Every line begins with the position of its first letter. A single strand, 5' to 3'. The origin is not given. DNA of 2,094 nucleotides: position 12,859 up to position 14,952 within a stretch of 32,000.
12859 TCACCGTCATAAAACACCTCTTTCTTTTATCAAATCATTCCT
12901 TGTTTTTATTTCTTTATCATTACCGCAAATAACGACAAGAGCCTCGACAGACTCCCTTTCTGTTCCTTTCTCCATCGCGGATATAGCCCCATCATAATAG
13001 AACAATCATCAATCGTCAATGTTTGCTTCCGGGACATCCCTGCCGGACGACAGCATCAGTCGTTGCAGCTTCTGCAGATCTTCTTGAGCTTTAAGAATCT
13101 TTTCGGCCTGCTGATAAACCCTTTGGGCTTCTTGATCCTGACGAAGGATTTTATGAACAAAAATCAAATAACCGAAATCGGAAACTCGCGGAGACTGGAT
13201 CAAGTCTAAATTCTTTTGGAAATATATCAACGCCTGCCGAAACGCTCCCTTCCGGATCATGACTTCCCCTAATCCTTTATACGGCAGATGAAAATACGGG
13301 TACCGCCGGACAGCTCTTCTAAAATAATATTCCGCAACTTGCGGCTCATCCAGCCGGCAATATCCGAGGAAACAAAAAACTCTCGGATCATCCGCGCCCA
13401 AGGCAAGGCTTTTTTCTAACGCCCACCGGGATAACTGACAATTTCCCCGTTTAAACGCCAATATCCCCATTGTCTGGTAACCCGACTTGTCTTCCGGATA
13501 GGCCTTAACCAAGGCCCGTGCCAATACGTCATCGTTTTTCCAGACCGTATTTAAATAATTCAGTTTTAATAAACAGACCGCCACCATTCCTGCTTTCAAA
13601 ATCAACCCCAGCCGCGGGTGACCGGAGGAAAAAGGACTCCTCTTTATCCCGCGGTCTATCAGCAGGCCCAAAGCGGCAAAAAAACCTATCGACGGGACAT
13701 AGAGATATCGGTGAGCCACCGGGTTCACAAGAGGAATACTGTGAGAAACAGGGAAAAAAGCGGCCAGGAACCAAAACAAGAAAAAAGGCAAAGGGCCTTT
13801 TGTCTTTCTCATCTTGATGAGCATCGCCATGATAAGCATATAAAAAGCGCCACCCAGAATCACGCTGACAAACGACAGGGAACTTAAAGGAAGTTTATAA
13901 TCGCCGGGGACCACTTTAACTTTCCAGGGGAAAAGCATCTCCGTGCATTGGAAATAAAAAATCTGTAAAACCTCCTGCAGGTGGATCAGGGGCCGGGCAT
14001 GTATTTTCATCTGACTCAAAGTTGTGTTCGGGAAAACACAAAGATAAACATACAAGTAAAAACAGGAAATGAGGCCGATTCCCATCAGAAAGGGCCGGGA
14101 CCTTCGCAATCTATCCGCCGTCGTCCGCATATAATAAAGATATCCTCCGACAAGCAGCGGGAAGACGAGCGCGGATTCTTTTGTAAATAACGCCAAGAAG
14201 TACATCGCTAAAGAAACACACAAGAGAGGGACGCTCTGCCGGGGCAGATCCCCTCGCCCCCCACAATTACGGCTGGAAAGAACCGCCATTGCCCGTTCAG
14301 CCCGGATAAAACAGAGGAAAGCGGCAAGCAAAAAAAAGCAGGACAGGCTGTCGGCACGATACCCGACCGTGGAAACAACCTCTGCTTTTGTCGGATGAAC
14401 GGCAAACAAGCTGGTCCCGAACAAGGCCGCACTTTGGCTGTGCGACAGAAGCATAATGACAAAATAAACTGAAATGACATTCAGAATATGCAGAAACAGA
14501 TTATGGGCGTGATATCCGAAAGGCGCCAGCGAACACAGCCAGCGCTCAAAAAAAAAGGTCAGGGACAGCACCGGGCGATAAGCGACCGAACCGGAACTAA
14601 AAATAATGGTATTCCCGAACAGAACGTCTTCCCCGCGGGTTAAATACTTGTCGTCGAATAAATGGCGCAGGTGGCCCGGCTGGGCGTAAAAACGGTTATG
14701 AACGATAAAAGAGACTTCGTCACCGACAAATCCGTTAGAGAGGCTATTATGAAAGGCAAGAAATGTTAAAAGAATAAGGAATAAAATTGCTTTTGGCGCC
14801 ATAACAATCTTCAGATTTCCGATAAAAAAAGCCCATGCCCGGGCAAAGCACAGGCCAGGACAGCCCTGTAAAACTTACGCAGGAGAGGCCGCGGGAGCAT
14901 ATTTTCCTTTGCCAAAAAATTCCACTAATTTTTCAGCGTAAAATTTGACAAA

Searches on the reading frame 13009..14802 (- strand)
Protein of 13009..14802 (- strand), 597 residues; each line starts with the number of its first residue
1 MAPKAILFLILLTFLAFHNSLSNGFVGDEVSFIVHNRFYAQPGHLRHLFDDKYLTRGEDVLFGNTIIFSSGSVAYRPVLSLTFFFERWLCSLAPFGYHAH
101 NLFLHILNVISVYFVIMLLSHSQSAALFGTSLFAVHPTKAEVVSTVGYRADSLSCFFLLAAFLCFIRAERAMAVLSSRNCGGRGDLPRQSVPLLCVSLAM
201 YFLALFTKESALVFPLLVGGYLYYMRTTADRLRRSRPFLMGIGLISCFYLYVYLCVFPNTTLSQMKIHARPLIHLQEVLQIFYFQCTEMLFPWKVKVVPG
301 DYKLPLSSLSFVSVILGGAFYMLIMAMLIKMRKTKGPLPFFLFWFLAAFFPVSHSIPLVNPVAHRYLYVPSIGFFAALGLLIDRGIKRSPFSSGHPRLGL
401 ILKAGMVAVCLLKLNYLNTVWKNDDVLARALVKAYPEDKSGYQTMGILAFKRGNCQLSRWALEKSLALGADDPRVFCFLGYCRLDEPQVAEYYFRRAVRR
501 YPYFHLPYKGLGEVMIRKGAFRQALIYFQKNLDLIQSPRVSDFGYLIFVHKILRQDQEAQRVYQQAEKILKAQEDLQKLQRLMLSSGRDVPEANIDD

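Call 10: search_protein_families(library=pfam, proteins=[window:13009-14802:-], max_evalue=0.001)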
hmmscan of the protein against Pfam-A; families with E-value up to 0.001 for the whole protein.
window:13009-14802:- (597 aa): 0 families

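Call 65: search_protein_families(library=pfam, proteins=[window:13009-14802:-], max_evalue=0.01)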
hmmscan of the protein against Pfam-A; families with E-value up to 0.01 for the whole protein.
window:13009-14802:- (597 aa): 1 family
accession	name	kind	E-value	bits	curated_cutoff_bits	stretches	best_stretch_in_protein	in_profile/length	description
PF13428.12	TPR_14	-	0.0067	17.5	23.5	0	482-513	12-43/44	Tetratricopeptide repeat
